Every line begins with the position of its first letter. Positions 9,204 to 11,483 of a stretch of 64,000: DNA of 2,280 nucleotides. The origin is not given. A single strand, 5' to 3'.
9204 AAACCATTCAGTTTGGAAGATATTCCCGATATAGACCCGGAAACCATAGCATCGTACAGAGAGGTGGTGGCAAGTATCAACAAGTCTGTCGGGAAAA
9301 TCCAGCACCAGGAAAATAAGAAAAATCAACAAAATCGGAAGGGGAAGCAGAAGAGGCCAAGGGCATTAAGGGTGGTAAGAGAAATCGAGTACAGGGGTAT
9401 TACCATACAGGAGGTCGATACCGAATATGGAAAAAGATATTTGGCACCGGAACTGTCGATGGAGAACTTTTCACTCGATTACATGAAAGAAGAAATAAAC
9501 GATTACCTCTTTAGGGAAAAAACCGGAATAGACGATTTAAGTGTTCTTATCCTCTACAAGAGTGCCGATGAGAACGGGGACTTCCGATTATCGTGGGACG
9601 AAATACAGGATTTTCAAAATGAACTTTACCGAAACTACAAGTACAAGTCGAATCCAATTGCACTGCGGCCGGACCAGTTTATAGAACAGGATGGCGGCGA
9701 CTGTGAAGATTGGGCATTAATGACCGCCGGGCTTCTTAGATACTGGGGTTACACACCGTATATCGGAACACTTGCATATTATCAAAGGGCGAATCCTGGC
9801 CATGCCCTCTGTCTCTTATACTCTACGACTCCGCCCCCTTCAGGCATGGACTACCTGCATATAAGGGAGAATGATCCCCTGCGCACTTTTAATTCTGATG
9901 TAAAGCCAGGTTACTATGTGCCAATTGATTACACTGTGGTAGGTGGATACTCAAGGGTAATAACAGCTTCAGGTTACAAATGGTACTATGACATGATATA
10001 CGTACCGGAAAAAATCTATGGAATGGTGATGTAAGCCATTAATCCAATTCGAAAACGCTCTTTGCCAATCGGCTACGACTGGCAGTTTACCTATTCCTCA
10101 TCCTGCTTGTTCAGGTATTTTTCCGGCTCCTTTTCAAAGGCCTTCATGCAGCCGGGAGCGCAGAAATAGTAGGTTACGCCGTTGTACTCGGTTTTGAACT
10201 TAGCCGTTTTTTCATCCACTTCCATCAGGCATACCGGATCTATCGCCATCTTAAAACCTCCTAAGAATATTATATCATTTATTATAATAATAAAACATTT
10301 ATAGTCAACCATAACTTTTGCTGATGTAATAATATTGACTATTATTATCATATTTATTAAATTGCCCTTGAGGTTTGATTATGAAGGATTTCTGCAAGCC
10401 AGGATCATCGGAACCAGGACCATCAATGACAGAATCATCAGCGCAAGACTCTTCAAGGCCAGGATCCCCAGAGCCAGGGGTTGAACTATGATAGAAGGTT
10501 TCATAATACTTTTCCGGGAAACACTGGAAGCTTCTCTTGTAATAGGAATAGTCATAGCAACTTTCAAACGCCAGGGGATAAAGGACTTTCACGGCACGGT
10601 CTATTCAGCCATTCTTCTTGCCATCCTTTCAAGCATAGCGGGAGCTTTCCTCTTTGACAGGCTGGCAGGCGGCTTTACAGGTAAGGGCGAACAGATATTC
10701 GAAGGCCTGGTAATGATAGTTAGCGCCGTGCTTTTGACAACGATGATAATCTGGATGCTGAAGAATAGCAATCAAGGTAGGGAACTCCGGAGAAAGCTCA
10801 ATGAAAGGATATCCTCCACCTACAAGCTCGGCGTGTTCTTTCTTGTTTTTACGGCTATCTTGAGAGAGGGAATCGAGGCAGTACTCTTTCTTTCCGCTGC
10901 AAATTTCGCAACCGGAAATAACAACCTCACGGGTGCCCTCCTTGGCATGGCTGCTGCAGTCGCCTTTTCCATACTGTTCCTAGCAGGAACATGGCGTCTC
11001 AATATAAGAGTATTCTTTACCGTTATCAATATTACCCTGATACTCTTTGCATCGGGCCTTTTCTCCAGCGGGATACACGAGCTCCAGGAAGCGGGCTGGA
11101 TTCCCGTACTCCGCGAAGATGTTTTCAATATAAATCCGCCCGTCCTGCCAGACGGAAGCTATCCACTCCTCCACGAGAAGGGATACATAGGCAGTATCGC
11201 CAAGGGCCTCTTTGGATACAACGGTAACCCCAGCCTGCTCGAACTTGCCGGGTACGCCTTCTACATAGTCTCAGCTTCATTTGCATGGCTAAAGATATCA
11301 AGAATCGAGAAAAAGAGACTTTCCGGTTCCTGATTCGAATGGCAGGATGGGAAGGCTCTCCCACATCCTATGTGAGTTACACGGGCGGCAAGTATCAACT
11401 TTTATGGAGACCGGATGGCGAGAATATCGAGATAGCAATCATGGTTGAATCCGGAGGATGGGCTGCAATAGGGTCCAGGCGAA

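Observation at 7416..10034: MNT plus truncated HEPN pair next to an unusual WYL / TM / EF-hand-like / transglutaminase-like cysteine-protease membrane protein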

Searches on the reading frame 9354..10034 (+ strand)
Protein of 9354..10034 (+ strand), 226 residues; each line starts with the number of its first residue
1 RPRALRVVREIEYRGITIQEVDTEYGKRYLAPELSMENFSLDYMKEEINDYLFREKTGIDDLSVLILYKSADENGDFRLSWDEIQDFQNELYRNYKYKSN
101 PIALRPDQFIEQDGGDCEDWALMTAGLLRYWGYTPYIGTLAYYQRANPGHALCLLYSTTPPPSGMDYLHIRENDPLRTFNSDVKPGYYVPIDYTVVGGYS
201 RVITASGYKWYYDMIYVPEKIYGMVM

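Call 30: find_homologous_proteins(query=A2, max_evalue=0.001)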
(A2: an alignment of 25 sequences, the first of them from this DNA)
Query A2 (25 sequences) (221 aa, profile of the alignment): 61 proteins with E <= 0.001 among 2302 candidates.
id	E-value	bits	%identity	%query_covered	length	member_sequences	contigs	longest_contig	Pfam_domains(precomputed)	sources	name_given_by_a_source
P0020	3.1e-81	290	43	100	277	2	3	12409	-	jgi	-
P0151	7.5e-81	289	42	100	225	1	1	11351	-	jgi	-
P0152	6.0e-80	286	43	100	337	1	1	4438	PF13280.13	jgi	jgi:hypothetical protein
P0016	5.0e-79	283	42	100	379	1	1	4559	PF13280.13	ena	-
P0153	3.3e-78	280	42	100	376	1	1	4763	PF13280.13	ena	-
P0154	3.3e-78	280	40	100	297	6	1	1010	-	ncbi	-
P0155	1.5e-76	275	42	100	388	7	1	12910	PF13280.13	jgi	jgi:hypothetical protein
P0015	8.0e-76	273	45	90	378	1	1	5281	PF13280.13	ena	-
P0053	6.8e-75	270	40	97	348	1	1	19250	PF13280.13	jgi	jgi:hypothetical protein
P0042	8.1e-74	266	42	97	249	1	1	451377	PF01841.26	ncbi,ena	-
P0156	2.8e-73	264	47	81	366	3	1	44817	PF13280.13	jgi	-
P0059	9.9e-71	256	45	81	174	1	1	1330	-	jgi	jgi:hypothetical protein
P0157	4.4e-70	254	47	81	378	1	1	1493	PF13280.13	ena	-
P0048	1.2e-69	252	40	83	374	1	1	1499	PF13280.13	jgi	jgi:hypothetical protein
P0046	3.3e-69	251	41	98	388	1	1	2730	PF13280.13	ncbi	-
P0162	5.8e-67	244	45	77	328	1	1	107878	PF13280.13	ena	-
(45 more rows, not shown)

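Call 31: search_solved_structures(query=A2, max_evalue=10, show_alignments=0)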
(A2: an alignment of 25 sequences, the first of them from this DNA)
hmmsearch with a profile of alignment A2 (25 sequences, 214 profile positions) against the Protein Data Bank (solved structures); distinct sequences matched with E-value up to 10: 207 (the best 60 are shown).
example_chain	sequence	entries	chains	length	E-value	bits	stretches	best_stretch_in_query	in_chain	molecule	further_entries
2jnx_A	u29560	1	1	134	1.3e-06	31.6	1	57-85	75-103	Calcium binding protein 2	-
1jfj_A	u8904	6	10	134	8.7e-06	28.9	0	60-84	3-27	CALCIUM-BINDING PROTEIN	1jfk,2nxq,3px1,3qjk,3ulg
2m7n_A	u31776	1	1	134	2.9e-05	27.2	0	60-84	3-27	Calcium-binding protein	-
4fgo_A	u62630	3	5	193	0.00074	22.6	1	100-118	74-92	Periplasmic protein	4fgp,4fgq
5xop_A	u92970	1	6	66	0.0028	20.8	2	60-84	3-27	Calcium-binding protein 1 (EhCBP1), putative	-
7jtk_M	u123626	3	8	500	0.0059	19.7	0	52-83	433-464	Flagellar radial spoke protein 7 | Radial spoke protein 7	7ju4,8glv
2m7k_A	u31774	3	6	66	0.0092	19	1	60-84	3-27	Calcium-binding protein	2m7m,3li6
5i0i_E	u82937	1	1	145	0.02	17.9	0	53-79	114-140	Calmodulin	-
2rob_A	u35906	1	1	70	0.021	17.9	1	53-79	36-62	Calmodulin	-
2aao_A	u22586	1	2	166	0.024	17.7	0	51-80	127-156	Calcium-dependent protein kinase, isoform AK1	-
6hcs_A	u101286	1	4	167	0.026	17.6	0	56-88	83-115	Calmodulin-1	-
9ya0_RA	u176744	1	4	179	0.034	17.2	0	54-84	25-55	Calmodulin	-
2l1w_A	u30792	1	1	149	0.04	17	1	53-79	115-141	Calmodulin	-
2kn2_A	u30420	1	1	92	0.047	16.7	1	53-79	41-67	Calmodulin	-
9k6m_A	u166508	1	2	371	0.048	16.7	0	52-108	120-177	EF-hand domain-containing protein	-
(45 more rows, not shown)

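Call 35: find_related_loci(query=A2, collection=genome_contigs, flank=8000)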
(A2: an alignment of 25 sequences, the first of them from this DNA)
Query A2 (221 aa) in genome_contigs; peptide patterns used: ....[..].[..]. (x = any residue, [..] = any of these).
600 stretches matched a pattern (row limit reached: there are more); 32 encode a relative of the query (tblastn E <= 1e-3); 32 distinct loci.
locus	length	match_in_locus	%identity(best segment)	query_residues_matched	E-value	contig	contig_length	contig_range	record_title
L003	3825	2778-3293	45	43-221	1e-45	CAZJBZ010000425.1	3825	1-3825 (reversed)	MAG TPA_asm: uncultured Spirochaetales bacterium isolate SRP141376_co4_201 genome assembly, contig: NODE_39596_length_38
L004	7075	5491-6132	39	2-221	9e-44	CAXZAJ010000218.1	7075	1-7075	MAG: uncultured bacterium isolate ERR13599002_concoct_79 genome assembly, contig: ERZ24875815.2778, whole genome shotgun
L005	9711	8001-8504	48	48-221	2e-43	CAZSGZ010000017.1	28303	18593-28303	MAG TPA_asm: uncultured Spirochaetales bacterium isolate SRP332253_co1_171 genome assembly, contig: NODE_2434_length_283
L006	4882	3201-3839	39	3-221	7e-43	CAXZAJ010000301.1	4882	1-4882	MAG: uncultured bacterium isolate ERR13599002_concoct_79 genome assembly, contig: ERZ24875815.5131, whole genome shotgun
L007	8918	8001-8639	39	3-221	1e-42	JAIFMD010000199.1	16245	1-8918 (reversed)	MAG: Spirochaetes bacterium isolate bin_251 scaffold_3904, whole genome shotgun sequence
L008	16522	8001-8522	44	41-221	4e-42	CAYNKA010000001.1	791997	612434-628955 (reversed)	MAG TPA_asm: uncultured Spirochaetaceae bacterium isolate binchicken_co20_228 genome assembly, contig: NODE_2_length_791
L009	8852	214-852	37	3-221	4e-41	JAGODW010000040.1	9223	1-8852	MAG: Spirochaetales bacterium isolate Go_SlDig_bin_479 Go_SlDig_23270_length_9223_cov_6.214710, whole genome shotgun seq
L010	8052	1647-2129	43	48-221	4e-40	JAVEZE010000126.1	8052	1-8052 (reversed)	MAG: Spirochaetia bacterium isolate BF4_58 NODE_30186_length_8052_cov_3.515962_Biofilm4, whole genome shotgun sequence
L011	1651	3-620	37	10-221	4e-40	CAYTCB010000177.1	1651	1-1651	MAG TPA_asm: uncultured Elusimicrobiaceae bacterium isolate binchicken_co152_93 genome assembly, contig: NODE_85626_leng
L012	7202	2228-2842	39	3-208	6e-38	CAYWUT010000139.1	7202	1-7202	MAG TPA_asm: uncultured Spirochaetota bacterium isolate binchicken_co334_240 genome assembly, contig: NODE_20122_length_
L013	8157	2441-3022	37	22-221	6e-37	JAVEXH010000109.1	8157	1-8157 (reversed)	MAG: Spirochaetia bacterium isolate BF4_168 NODE_29640_length_8157_cov_3.514446_Biofilm4, whole genome shotgun sequence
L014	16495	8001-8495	45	48-218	7e-36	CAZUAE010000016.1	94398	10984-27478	MAG TPA_asm: uncultured Spirochaetales bacterium isolate binchicken_co8_387 genome assembly, contig: NODE_90_length_9439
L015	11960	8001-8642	41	1-221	4e-47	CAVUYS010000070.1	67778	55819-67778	MAG: uncultured Spirochaetota bacterium isolate MFD05674.bin.2.117 genome assembly, contig: contig_42624, whole genome s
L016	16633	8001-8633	35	1-219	5e-35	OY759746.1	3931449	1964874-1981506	MAG: Spirochaetia bacterium isolate 37a8ee1d-4d30-4a0d-bbf4-d03c19003557 genome assembly, chromosome: 1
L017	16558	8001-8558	37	24-215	7e-34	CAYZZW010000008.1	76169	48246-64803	MAG TPA_asm: uncultured Treponemataceae bacterium isolate SRP220891_co1_306 genome assembly, contig: NODE_587_length_761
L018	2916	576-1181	33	21-221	4e-33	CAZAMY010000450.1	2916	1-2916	MAG TPA_asm: uncultured Sediminispirochaeta sp. isolate binchicken_co13_30 genome assembly, contig: NODE_63749_length_29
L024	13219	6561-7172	34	14-221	2e-26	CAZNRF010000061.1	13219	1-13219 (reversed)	MAG TPA_asm: uncultured Spirochaeta sp. isolate SRP252850_co1_129 genome assembly, contig: NODE_8862_length_13219_cov_4.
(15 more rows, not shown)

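Call 40: predict_structure(alignment_id=A3)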
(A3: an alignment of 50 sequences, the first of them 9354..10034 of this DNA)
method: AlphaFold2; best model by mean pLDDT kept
length: 226 residues; sequences in the alignment: 50
mean_pLDDT: 94.3   pTM: 0.91
mean pLDDT of the five models: 94.3, 93.9, 93.8, 93.3, 93.3
residues with pLDDT >= 90: 190; 70-90: 31; 50-70: 5; < 50: 0
segments of 3 or more residues with pLDDT < 50: none
pLDDT, mean of each block of 10 residues (from residue 1): 85 98 96 98 98 98 98 98 98 97 98 98 99 97 77 98 96 82 94 95 83 93 93
secondary structure, 60 per line:
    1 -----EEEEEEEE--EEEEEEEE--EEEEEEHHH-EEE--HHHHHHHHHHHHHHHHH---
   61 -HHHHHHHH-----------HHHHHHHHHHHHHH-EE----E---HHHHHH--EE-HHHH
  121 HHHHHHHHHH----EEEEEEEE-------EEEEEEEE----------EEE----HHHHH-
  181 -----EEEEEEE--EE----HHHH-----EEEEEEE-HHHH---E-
elements in order: E6-13 E16-23 E26-31 E36-38 H41-57 H62-69 H81-94 H106-111 H117-130 E135-142 E150-157 E168-170 H175-179 E186-192 H201-204 E210-216 H218-221

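Call 43: search_protein_families(library=pfam, proteins=[L003:148-1725:-, L014:5704-7257:-, L008:4255-5793:-, L008:5790-7130:-, L014:4979-5707:-, L014:4197-4982:-, L024:5661-6344:+, L018:1181-2914:+, L008:8650-10854:+, L014:8671-10221:+], max_evalue=0.001)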
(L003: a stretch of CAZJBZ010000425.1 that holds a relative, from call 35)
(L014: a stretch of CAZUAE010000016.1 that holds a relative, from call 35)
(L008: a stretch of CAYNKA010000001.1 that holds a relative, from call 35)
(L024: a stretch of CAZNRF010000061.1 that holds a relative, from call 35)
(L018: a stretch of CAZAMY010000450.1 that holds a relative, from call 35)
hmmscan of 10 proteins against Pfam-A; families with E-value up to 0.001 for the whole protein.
L003:148-1725:- (525 aa): 7 families
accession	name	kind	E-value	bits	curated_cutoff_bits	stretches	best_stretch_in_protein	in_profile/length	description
PF00158.32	Sigma54_activat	-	6.9e-65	218.3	20.2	1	208-375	1-167/168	Sigma-54 interaction domain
PF25601.1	AAA_lid_14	-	7.6e-19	67.8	27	1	381-462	1-83/87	AAA+ ATPase lid domain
PF14532.12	Sigma54_activ_2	-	9.1e-18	65.3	25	1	217-380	8-138/138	Sigma-54 interaction domain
PF06956.16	RtcR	-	1.7e-11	44.4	23.1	1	49-158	49-160/183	Regulator of RNA terminal phosphate cyclase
PF07728.20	AAA_5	-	2.9e-08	34.3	22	1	233-352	2-124/139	AAA domain (dynein-related subfamily)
PF00004.35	AAA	-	9.6e-06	26.5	21.2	1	233-371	1-127/131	ATPase family associated with various cellular activities (AAA)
PF02954.25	HTH_8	-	3.6e-05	23.8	22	1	490-520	11-41/42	Bacterial regulatory protein, Fis family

L014:5704-7257:- (517 aa): 8 families
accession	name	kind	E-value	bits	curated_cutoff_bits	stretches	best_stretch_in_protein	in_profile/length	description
PF00158.32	Sigma54_activat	-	9.6e-63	211.3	20.2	1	194-361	1-167/168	Sigma-54 interaction domain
PF25601.1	AAA_lid_14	-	4.6e-19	68.5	27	1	367-441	1-76/87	AAA+ ATPase lid domain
PF14532.12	Sigma54_activ_2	-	3.7e-18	66.5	25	1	195-366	1-138/138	Sigma-54 interaction domain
PF07728.20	AAA_5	-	9e-09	35.9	22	1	219-336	2-122/139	AAA domain (dynein-related subfamily)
PF02954.25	HTH_8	-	1.9e-07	31.1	22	1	469-506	4-41/42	Bacterial regulatory protein, Fis family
PF06956.16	RtcR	-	5e-07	29.8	23.1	1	67-141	70-142/183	Regulator of RNA terminal phosphate cyclase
PF07724.20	AAA_2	-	1.1e-06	29.2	27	1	218-347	5-135/166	AAA domain (Cdc48 subfamily)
PF00004.35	AAA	-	4.1e-05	24.5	21.2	1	219-337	1-110/131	ATPase family associated with various cellular activities (AAA)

L008:4255-5793:- (512 aa): 8 families
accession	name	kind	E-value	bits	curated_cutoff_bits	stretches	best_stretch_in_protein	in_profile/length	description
PF00158.32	Sigma54_activat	-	4.3e-64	215.7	20.2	1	195-362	1-167/168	Sigma-54 interaction domain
PF25601.1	AAA_lid_14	-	7.5e-21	74.2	27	1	368-447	1-81/87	AAA+ ATPase lid domain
PF14532.12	Sigma54_activ_2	-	2.1e-15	57.6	25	1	213-367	17-138/138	Sigma-54 interaction domain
PF06956.16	RtcR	-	1.8e-10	41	23.1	1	50-155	53-158/183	Regulator of RNA terminal phosphate cyclase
PF07728.20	AAA_5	-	1.7e-08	35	22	1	220-340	2-125/139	AAA domain (dynein-related subfamily)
PF02954.25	HTH_8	-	2e-06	27.8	22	1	470-507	4-41/42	Bacterial regulatory protein, Fis family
PF00004.35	AAA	-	4.6e-05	24.3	21.2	1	220-355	1-124/131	ATPase family associated with various cellular activities (AAA)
PF07724.20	AAA_2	-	8.6e-05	23.1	27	1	218-380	4-162/166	AAA domain (Cdc48 subfamily)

L008:5790-7130:- (446 aa): 2 families
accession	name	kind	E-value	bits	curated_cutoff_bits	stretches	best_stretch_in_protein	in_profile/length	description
PF13173.12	AAA_14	-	1.6e-31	109.5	27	1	36-170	3-129/129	AAA domain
PF13635.12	DUF4143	-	2e-13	50.8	28.1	1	230-379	2-158/160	Domain of unknown function (DUF4143)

L014:4979-5707:- (242 aa): 1 family
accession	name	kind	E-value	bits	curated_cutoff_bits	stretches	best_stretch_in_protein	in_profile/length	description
PF05140.19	ResB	-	1.6e-31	110.1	24.6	2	89-194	146-265/486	ResB-like family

L014:4197-4982:- (261 aa): 1 family
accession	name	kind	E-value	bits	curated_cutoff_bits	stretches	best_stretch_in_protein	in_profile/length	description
PF01578.25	Cytochrom_C_asm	-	4.8e-40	137.9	29.9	1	62-258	4-212/212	Cytochrome C assembly protein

L024:5661-6344:+ (227 aa): 0 families

L018:1181-2914:+ (578 aa): 7 families
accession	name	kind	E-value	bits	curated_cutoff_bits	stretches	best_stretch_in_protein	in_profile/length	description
PF00158.32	Sigma54_activat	-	5.1e-67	225.2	20.2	1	258-422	1-165/168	Sigma-54 interaction domain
PF14532.12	Sigma54_activ_2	-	1.7e-18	67.6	25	1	262-429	4-138/138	Sigma-54 interaction domain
PF25601.1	AAA_lid_14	-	4.1e-17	62.2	27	1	431-514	2-81/87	AAA+ ATPase lid domain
PF07728.20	AAA_5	-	4.5e-08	33.6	22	1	281-401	1-124/139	AAA domain (dynein-related subfamily)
PF02954.25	HTH_8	-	1.7e-05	24.8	22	1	544-572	8-35/42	Bacterial regulatory protein, Fis family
PF00004.35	AAA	-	1.8e-05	25.6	21.2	1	282-400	1-110/131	ATPase family associated with various cellular activities (AAA)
PF01078.27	Mg_chelatase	-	0.00046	20.1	20.3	0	337-399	93-157/207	Magnesium chelatase, subunit ChlI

L008:8650-10854:+ (734 aa): 8 families
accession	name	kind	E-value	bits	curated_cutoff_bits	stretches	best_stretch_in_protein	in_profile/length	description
PF13361.12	UvrD_C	-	4.6e-11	43.2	25.6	1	644-704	286-348/350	UvrD-like helicase C-terminal domain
PF00580.27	UvrD-helicase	-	6.5e-11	42.9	23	1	424-514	160-254/271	UvrD/REP helicase N-terminal domain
PF13245.12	AAA_19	-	9.6e-09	36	25.1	1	281-513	10-131/134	AAA domain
PF01443.25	Viral_helicase1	-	5.8e-07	30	21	0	645-703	178-228/228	Viral superfamily 1 RNA helicase core domain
PF13604.12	AAA_30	-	2.6e-06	27.7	27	0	455-511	81-128/191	AAA domain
PF13538.12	UvrD_C_2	-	4.1e-06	27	27.4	1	645-701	2-51/52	UvrD-like helicase C-terminal domain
PF02562.22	PhoH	-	6.1e-05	23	27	0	265-310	2-48/205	PhoH-like protein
PF09848.15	SLFN-g3_helicase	-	0.00066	19.5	24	0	285-307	4-26/354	Schlafen group 3, DNA/RNA helicase domain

L014:8671-10221:+ (516 aa): 3 families
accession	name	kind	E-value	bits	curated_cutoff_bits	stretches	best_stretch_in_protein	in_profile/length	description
PF00884.28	Sulfatase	-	7.6e-49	167.1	25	1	7-349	1-299/301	Sulfatase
PF16347.10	SGSH_C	-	1.6e-12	48.2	29.3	1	300-435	1-137/154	N-sulphoglucosamine sulphohydrolase, C-terminal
PF01663.27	Phosphodiest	-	1.4e-07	31.9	23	1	10-299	2-223/342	Type I phosphodiesterase / nucleotide pyrophosphatase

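Call 65: find_encoding_contigs(protein=P0162, flank=6000, max_places=2)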
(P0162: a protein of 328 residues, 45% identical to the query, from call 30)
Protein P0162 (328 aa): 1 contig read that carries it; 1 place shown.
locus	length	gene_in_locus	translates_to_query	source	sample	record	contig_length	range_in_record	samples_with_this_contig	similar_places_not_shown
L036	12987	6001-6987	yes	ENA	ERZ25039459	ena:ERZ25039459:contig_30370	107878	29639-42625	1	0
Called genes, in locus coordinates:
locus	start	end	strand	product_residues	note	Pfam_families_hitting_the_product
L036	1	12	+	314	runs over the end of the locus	-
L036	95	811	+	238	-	-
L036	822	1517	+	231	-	-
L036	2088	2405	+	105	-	-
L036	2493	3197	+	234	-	-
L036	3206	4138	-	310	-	-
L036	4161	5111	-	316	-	PF00149:Metallophos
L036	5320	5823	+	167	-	PF08433:KTI12, PF13671:AAA_33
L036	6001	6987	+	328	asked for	PF13280:WYL (weak)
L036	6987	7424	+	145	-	PF13367:PrsW-protease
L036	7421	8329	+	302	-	PF13428:TPR_14 (faint), PF14559:TPR_19 (faint)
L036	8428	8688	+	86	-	-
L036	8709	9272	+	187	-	PF02535:Zip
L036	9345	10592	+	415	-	PF04734:Ceramidase_alk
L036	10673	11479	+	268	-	PF00106:adh_short, PF08659:KR, PF13561:adh_short_C2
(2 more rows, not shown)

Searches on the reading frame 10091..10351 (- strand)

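Call 3: search_protein_families(library=pfam, proteins=[window:10091-10351:-], max_evalue=1)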
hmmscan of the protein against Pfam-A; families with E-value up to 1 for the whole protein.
window:10091-10351:- (86 aa): 2 families
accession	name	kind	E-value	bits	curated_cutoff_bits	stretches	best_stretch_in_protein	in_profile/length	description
PF04945.19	YHS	-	2e-18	66.5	30.3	1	37-82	2-46/47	YHS domain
PF24273.1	TRASH_HVO_1752_C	-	0.008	16.8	27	1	55-77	19-41/47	HVO_1752, C-terminal TRASH domain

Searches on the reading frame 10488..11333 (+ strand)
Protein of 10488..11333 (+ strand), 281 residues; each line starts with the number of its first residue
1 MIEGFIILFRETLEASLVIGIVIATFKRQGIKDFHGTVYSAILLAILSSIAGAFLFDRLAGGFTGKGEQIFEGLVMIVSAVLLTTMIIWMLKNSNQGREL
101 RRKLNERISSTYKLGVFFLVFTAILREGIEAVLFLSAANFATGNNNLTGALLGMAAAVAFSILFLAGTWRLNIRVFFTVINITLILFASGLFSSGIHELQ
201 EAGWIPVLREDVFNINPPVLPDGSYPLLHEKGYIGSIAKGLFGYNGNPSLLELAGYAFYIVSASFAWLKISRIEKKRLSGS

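Call 3: search_protein_families(library=pfam, proteins=[window:10488-11333:+], max_evalue=1)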
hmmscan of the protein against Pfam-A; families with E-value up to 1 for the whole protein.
window:10488-11333:+ (281 aa): 1 family
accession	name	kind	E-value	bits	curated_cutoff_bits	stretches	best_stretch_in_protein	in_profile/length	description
PF03239.20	FTR1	-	6.4e-46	157.4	25.3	1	3-264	3-273/284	Iron permease FTR1 family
